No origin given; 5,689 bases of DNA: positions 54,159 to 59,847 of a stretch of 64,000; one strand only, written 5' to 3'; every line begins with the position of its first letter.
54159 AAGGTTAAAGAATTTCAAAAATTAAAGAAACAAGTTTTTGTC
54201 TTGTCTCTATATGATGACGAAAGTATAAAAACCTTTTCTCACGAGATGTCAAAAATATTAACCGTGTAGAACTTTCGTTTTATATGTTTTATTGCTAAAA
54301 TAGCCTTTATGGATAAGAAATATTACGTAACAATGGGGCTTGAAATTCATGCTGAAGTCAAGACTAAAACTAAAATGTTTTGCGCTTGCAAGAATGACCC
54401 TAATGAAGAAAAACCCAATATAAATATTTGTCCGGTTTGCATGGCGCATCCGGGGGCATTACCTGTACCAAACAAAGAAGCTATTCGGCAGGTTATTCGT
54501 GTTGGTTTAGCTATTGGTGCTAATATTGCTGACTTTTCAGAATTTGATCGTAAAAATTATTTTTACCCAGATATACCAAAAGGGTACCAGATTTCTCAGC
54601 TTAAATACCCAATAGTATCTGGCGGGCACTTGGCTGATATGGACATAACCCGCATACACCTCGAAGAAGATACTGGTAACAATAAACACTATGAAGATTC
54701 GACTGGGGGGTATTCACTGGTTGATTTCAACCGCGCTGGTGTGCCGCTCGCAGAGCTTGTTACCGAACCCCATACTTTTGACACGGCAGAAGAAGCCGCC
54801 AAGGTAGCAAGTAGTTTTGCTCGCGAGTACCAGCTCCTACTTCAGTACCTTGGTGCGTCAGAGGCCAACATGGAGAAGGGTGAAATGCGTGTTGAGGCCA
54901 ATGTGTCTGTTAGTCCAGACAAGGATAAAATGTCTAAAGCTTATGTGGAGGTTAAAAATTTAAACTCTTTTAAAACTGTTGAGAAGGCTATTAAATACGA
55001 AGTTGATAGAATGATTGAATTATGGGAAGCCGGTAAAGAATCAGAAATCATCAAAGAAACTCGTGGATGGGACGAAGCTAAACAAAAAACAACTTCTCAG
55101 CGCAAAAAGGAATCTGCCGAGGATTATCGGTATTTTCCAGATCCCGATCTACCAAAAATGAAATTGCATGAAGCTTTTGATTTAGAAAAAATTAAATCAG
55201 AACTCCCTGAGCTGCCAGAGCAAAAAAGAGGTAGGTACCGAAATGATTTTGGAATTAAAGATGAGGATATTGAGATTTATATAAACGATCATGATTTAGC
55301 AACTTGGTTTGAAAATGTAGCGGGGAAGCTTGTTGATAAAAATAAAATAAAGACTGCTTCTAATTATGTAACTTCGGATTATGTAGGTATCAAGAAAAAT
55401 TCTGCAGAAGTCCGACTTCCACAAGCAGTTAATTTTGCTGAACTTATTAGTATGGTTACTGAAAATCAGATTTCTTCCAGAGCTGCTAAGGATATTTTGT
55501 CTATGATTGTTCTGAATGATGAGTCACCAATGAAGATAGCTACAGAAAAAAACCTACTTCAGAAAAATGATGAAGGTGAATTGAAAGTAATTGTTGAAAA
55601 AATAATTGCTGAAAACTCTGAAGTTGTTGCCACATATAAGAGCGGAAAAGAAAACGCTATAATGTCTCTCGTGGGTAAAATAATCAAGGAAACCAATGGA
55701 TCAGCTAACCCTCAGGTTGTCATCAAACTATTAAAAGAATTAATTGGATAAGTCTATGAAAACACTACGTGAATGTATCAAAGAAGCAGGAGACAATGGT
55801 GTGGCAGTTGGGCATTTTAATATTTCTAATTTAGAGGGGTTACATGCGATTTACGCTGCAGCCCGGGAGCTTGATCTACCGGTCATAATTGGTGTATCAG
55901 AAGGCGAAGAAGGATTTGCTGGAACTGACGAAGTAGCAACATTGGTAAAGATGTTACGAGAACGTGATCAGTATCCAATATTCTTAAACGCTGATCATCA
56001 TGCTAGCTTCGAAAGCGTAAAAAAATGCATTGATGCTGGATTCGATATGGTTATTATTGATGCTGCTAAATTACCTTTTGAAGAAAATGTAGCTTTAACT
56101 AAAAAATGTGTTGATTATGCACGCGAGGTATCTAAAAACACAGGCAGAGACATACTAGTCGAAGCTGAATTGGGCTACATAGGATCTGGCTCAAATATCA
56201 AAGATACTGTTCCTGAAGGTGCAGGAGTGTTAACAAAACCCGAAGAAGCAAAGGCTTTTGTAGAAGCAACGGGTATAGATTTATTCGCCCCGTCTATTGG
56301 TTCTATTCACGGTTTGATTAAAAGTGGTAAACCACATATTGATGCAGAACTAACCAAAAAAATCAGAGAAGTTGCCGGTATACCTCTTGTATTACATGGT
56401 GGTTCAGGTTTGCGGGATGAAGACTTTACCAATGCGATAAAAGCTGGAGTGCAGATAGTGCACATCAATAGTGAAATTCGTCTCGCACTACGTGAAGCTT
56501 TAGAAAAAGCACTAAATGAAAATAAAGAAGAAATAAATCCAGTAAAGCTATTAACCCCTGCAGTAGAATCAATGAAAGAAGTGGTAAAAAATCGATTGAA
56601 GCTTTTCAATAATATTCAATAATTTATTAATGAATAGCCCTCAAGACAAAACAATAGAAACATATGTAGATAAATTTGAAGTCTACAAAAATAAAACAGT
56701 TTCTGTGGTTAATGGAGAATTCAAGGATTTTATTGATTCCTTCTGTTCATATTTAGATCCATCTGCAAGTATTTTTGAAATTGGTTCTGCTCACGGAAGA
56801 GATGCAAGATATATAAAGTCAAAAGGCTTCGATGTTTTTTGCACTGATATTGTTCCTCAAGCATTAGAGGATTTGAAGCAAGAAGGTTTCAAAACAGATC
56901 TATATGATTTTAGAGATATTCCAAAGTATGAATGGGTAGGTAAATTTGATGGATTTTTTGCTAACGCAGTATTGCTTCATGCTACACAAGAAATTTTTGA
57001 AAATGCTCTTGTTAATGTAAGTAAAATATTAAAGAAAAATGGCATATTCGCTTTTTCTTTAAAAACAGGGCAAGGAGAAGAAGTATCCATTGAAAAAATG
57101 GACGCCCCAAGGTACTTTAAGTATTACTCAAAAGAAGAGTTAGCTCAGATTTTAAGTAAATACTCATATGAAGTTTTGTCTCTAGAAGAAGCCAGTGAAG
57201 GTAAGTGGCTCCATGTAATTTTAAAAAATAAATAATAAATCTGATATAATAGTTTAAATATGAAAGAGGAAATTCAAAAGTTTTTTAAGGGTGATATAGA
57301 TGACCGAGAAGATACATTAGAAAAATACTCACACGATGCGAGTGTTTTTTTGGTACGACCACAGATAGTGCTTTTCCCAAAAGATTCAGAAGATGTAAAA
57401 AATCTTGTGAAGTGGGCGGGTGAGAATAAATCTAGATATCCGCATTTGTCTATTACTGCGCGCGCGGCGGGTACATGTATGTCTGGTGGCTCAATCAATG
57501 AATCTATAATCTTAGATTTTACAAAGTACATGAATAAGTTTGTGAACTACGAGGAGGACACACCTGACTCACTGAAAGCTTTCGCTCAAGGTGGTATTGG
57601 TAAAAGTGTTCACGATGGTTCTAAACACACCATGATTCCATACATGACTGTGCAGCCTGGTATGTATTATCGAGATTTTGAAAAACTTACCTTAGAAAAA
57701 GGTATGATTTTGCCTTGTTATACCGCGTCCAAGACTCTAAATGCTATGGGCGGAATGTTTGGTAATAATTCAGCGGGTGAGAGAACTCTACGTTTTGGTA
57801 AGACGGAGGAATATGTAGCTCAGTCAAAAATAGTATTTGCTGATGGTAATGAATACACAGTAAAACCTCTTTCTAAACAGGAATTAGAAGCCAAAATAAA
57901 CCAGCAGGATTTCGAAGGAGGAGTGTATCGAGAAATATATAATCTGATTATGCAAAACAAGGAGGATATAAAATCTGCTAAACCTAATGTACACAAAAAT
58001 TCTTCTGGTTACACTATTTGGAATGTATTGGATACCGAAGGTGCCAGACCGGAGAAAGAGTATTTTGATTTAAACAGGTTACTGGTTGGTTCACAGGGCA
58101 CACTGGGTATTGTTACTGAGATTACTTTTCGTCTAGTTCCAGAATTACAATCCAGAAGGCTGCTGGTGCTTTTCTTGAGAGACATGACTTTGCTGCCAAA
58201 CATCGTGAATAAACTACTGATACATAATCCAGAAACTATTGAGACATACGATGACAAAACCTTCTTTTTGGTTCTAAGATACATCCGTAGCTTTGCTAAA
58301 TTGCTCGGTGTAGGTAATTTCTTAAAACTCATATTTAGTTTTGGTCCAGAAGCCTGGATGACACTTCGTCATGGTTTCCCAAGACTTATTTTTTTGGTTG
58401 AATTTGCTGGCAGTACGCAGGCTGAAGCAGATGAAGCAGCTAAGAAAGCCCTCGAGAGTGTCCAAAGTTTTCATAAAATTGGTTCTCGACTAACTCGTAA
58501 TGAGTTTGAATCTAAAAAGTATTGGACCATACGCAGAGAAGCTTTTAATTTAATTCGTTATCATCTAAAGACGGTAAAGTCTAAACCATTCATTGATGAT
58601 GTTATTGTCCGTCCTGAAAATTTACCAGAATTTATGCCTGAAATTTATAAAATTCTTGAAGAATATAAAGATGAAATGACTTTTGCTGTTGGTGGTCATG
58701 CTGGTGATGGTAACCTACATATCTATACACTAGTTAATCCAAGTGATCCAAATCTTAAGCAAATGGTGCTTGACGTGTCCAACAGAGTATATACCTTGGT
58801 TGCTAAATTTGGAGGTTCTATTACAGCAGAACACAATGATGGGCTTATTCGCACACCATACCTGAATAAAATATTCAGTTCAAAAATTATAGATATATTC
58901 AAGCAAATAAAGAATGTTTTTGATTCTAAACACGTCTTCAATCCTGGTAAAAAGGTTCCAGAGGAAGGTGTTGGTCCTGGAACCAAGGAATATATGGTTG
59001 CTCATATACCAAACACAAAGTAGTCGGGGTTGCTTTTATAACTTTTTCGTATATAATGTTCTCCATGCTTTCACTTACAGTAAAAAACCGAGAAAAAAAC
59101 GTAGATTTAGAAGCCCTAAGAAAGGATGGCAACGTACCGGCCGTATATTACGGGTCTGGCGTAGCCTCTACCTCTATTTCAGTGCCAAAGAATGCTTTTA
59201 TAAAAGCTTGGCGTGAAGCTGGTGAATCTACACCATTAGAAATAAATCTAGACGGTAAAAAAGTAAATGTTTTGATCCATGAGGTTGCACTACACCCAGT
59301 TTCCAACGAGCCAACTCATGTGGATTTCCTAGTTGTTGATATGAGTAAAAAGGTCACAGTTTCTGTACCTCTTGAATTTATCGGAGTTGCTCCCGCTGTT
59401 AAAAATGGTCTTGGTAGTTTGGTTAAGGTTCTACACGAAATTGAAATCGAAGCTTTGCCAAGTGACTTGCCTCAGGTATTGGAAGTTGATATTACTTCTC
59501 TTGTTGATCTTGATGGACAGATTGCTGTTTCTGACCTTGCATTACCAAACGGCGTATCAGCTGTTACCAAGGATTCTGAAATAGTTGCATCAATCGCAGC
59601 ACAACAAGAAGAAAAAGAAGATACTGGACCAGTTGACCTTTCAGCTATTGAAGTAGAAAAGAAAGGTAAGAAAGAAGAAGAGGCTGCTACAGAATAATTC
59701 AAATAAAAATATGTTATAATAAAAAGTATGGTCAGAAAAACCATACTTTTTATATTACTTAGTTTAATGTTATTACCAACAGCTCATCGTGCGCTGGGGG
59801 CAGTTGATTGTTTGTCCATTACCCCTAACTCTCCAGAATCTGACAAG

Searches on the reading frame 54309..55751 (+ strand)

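Call 73: search_protein_families(library=pfam, proteins=[window:54309-55751:+], max_evalue=0.001)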
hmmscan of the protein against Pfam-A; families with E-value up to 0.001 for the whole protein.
window:54309-55751:+ (480 aa): 2 families
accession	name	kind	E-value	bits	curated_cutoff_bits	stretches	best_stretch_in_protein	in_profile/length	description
PF02934.20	GatB_N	-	1.7e-100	336.2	23.4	1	8-289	2-274/277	GatB/GatE catalytic domain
PF02637.23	GatB_Yqey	-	6.6e-30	104.4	27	1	334-479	3-148/148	GatB domain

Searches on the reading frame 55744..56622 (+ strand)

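Call 73: search_protein_families(library=pfam, proteins=[window:55744-56622:+], max_evalue=0.001)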
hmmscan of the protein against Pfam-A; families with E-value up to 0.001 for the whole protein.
window:55744-56622:+ (292 aa): 2 families
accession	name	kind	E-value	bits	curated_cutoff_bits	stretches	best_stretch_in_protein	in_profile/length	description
PF01116.26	F_bP_aldolase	-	1.1e-77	261.8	25.5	1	7-290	2-274/277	Fructose-bisphosphate aldolase class-II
PF02581.23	TMP-TENI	-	0.00053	19.8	27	0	173-244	111-179/180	Thiamine monophosphate synthase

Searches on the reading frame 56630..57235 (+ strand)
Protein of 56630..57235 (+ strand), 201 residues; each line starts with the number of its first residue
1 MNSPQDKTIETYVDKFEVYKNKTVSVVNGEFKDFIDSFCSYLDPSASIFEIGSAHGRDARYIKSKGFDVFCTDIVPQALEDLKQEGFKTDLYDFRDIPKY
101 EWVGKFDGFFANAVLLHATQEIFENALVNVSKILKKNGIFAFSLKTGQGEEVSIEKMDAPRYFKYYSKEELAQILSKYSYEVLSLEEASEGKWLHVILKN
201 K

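Call 73: search_protein_families(library=pfam, proteins=[window:56630-57235:+], max_evalue=0.001)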
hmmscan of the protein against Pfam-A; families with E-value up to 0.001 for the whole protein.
window:56630-57235:+ (201 aa): 5 families
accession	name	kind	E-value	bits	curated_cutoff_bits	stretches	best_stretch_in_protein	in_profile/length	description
PF13489.12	Methyltransf_23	-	7.8e-08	32.7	27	1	30-184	8-163/164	Methyltransferase domain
PF08241.18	Methyltransf_11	-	1.1e-07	32.8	21.2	1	50-142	2-95/95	Methyltransferase domain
PF08242.18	Methyltransf_12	-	4.7e-07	30.9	30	1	50-140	2-98/98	Methyltransferase domain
PF13649.12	Methyltransf_25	-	5.2e-06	27.5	27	1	48-138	1-97/97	Methyltransferase domain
PF13847.12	Methyltransf_31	-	2.9e-05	24.2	27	1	45-144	4-111/145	Methyltransferase domain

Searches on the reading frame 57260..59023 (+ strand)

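Call 73: search_protein_families(library=pfam, proteins=[window:57260-59023:+], max_evalue=0.001)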
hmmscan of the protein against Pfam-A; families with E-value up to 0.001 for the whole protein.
window:57260-59023:+ (587 aa): 2 families
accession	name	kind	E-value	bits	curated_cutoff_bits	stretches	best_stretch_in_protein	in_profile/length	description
PF02913.24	FAD-oxidase_C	-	3.2e-40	138.9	21.2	1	297-564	3-247/248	FAD linked oxidases, C-terminal domain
PF01565.28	FAD_binding_4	-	4.3e-19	69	26.4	2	128-199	65-136/139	FAD binding domain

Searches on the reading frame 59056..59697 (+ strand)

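Call 73: search_protein_families(library=pfam, proteins=[window:59056-59697:+], max_evalue=0.001)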
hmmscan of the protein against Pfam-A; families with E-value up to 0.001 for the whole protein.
window:59056-59697:+ (213 aa): 2 families
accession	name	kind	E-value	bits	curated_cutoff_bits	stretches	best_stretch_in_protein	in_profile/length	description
PF14693.11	Ribosomal_TL5_C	-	2.7e-21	76.2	27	1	99-183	1-83/84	Ribosomal protein TL5, C-terminal domain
PF01386.24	Ribosomal_L25p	-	2.6e-20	73.1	23.6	1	7-91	1-82/82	Ribosomal L25p family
